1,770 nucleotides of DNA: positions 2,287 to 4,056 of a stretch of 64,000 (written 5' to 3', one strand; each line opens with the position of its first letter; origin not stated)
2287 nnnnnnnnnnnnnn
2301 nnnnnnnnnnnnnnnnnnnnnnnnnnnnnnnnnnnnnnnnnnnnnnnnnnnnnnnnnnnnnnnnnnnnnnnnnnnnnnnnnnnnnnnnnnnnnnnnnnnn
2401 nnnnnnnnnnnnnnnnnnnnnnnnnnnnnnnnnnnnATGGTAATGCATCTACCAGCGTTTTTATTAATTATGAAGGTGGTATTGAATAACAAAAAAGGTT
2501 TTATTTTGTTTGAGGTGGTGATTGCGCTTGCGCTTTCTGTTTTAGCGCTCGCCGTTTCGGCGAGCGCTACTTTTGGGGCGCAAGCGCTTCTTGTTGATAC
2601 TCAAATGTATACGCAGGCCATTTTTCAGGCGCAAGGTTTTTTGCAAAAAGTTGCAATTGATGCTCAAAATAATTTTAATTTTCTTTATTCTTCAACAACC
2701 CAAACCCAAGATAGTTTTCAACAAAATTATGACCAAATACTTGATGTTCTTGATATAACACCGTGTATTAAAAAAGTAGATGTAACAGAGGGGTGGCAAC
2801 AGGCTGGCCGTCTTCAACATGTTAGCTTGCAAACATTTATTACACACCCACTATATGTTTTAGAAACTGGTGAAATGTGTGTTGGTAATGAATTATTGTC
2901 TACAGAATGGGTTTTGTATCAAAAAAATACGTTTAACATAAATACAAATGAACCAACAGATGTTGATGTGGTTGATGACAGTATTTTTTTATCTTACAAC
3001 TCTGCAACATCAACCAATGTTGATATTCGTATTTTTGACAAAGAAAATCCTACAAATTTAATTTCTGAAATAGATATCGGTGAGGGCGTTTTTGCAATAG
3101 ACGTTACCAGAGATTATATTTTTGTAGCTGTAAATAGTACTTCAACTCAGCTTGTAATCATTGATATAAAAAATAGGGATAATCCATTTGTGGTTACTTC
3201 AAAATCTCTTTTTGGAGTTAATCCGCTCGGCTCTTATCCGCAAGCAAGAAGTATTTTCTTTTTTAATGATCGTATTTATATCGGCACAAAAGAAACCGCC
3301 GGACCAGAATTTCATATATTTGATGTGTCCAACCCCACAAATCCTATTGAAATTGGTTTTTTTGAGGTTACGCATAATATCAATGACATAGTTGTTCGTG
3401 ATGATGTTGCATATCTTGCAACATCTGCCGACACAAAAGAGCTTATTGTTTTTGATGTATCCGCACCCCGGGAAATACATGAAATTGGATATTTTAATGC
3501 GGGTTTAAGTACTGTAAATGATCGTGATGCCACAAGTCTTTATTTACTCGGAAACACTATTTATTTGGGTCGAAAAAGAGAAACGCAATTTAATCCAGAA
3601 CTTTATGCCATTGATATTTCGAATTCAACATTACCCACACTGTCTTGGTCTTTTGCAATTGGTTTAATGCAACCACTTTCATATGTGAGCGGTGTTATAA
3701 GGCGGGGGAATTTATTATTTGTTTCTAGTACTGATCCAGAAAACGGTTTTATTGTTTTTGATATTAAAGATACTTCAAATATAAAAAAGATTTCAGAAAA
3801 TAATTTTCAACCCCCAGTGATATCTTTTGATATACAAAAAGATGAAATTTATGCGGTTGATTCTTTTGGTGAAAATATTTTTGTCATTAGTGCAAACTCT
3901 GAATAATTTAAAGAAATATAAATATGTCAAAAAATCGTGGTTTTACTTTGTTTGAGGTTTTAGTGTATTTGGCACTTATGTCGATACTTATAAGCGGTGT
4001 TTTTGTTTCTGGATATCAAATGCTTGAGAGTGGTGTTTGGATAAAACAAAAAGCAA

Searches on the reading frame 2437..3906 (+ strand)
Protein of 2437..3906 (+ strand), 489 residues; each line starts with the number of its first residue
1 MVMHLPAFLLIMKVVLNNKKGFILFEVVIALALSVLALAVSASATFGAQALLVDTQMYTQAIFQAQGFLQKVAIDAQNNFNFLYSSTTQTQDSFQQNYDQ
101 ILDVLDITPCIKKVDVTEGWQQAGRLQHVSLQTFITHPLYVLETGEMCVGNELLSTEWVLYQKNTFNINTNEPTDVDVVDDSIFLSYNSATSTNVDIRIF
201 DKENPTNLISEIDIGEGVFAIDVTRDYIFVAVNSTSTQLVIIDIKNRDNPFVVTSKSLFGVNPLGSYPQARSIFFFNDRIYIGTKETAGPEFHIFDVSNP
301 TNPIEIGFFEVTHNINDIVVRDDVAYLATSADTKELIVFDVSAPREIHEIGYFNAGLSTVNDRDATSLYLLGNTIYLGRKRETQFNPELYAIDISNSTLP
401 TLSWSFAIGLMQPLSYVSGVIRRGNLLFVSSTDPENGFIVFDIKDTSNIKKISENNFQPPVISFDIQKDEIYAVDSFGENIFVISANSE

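Call 85: search_protein_families(library=pfam, proteins=[window:2437-3906:+], max_evalue=0.01)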
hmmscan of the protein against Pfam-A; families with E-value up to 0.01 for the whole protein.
window:2437-3906:+ (489 aa): 3 families
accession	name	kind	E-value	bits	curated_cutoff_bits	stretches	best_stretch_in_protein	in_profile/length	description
PF08309.17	LVIVD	-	2.1e-12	46.6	20.2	0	291-308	22-39/42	LVIVD repeat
PF07963.17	N_methyl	-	0.0024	17.8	21.2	1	17-40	2-25/27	Prokaryotic N-terminal methylation motif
PF24817.1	WD40_WDHD1_1st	-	0.0027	17.4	109.9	0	192-240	24-71/291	WDHD1 first WD40 domain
